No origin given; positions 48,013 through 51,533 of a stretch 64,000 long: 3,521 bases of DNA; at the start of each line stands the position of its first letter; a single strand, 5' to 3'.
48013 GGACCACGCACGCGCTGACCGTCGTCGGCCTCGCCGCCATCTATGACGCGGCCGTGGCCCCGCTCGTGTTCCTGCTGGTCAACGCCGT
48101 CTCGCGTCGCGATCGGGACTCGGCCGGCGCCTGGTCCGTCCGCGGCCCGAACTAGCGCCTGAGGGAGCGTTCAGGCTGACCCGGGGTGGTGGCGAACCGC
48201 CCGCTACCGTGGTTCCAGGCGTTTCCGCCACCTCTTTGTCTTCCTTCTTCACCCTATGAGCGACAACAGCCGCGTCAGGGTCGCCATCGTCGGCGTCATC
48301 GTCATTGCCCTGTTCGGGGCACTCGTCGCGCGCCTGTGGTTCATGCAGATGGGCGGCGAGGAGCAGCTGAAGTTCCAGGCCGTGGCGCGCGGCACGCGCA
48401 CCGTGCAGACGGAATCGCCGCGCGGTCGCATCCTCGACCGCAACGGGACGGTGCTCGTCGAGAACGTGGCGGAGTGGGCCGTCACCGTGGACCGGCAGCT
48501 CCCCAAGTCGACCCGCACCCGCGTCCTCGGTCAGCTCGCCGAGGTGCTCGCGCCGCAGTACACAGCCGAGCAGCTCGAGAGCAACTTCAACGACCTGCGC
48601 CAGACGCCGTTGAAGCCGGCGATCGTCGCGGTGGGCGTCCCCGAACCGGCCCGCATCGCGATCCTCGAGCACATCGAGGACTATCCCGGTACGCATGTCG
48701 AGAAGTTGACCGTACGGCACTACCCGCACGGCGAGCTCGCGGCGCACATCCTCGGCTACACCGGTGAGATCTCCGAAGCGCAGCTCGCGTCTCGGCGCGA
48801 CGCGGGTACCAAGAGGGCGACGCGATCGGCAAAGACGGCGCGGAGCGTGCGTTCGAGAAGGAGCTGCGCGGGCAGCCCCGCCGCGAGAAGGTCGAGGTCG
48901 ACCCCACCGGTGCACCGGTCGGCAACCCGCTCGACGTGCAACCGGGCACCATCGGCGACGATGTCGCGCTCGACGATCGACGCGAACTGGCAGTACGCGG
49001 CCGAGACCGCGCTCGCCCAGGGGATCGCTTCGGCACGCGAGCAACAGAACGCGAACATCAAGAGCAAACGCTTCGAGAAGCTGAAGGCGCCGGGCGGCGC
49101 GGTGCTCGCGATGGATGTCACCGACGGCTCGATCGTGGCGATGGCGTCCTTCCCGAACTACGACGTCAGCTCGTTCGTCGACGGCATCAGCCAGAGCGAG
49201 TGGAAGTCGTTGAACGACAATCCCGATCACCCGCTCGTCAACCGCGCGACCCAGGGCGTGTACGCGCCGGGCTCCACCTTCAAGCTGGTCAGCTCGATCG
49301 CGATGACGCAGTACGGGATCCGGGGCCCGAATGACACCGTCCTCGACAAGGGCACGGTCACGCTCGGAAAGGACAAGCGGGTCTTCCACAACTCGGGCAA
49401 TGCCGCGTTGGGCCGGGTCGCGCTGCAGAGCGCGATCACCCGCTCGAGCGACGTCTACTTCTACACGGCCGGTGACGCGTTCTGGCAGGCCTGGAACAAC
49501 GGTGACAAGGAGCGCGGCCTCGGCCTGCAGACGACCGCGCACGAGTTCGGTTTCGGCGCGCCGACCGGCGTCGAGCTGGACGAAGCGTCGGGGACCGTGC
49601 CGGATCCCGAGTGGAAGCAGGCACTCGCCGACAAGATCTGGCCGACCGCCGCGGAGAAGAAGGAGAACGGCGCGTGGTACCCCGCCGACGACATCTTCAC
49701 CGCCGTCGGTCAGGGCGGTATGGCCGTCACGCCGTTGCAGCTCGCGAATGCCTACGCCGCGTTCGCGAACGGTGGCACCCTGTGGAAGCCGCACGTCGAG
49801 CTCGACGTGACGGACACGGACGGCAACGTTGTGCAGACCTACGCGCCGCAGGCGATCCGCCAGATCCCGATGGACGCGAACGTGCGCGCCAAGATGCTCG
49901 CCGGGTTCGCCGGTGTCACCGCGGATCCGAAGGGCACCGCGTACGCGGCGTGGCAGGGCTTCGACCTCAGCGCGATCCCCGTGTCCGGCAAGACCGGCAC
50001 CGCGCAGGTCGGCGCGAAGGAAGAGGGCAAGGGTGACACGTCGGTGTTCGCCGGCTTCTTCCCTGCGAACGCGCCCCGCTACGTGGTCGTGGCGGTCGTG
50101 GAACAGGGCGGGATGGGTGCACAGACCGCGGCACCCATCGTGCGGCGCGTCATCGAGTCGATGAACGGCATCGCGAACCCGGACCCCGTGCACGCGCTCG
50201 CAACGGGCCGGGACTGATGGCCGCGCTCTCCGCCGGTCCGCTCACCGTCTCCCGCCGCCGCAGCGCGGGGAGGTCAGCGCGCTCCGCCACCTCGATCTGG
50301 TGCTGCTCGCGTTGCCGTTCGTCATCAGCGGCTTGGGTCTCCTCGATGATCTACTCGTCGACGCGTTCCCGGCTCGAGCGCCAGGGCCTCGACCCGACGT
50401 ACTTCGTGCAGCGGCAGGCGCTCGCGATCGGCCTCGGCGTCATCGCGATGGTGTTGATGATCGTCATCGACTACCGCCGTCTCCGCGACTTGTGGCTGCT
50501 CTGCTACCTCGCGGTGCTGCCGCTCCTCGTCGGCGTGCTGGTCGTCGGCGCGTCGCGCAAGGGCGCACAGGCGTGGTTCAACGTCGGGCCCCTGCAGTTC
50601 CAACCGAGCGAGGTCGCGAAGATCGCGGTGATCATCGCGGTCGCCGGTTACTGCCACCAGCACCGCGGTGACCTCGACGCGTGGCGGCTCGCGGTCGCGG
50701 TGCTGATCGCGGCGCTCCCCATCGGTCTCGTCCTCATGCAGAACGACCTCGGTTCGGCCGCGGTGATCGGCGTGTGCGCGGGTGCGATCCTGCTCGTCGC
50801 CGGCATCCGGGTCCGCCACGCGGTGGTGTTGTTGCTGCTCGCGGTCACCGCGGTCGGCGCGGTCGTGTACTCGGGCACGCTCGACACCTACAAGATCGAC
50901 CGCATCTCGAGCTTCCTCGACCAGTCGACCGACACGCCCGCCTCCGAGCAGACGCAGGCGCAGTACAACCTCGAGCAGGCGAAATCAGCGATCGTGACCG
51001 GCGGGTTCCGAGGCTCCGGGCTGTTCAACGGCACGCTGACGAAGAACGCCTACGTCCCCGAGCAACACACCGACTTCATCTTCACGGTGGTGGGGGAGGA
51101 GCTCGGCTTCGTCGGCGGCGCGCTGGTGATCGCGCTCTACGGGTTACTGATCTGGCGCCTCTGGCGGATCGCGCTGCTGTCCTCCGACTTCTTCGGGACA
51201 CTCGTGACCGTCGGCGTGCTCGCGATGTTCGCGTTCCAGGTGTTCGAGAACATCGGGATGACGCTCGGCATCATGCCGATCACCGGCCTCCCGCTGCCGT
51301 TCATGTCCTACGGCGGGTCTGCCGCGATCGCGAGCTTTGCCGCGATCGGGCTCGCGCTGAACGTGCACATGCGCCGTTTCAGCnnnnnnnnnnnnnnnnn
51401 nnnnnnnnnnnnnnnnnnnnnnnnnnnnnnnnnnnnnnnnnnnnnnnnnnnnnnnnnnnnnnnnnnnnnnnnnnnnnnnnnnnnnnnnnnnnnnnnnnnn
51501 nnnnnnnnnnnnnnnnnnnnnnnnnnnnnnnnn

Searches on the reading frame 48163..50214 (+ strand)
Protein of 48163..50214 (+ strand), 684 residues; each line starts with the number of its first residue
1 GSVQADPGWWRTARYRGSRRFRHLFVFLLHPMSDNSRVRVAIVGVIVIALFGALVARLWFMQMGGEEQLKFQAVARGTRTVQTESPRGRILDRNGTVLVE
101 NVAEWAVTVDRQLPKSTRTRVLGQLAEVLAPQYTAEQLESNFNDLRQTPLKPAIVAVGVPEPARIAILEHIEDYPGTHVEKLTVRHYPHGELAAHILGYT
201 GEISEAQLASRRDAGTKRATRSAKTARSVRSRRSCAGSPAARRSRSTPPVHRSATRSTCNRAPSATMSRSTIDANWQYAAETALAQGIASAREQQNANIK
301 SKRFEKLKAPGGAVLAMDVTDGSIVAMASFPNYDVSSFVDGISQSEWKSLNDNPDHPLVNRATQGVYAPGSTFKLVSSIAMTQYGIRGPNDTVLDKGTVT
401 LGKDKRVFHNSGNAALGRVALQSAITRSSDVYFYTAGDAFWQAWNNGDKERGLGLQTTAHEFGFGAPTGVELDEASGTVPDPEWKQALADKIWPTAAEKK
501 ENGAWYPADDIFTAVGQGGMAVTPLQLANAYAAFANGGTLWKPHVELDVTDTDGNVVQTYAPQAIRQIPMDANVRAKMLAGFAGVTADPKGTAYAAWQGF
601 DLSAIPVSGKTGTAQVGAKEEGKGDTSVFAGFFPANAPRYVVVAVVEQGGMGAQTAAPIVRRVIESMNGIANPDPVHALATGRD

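Call 57: search_protein_families(library=pfam, proteins=[window:48163-50214:+], max_evalue=0.0001)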
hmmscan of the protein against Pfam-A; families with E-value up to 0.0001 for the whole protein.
window:48163-50214:+ (684 aa): 2 families
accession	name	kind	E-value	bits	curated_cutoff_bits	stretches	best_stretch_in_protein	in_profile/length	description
PF00905.27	Transpeptidase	-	3e-52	178.1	22.1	1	312-665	1-299/299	Penicillin binding protein transpeptidase domain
PF03717.20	PBP_dimer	-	4e-25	89.7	24.4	1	83-218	2-141/180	Penicillin-binding Protein dimerisation domain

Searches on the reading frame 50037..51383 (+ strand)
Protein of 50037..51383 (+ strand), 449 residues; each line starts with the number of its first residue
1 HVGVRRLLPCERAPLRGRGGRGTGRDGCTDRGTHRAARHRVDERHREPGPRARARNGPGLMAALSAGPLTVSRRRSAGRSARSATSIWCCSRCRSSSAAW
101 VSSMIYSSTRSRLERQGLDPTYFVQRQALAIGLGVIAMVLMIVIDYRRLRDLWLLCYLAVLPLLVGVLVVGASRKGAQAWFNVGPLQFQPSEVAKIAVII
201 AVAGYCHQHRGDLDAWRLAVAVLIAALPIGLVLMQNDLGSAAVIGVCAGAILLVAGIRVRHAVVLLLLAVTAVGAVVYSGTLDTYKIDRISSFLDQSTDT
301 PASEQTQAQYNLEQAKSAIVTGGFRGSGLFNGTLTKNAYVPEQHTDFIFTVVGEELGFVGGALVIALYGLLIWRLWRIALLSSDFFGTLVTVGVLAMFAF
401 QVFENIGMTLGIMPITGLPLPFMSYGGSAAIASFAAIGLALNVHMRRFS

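Call 57: search_protein_families(library=pfam, proteins=[window:50037-51383:+], max_evalue=0.0001)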
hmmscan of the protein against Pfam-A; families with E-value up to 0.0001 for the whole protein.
window:50037-51383:+ (449 aa): 1 family
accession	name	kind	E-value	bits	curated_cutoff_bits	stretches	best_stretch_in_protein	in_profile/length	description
PF01098.24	FTSW_RODA_SPOVE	-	7.3e-91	305.2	26.4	1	104-446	18-353/356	Cell cycle protein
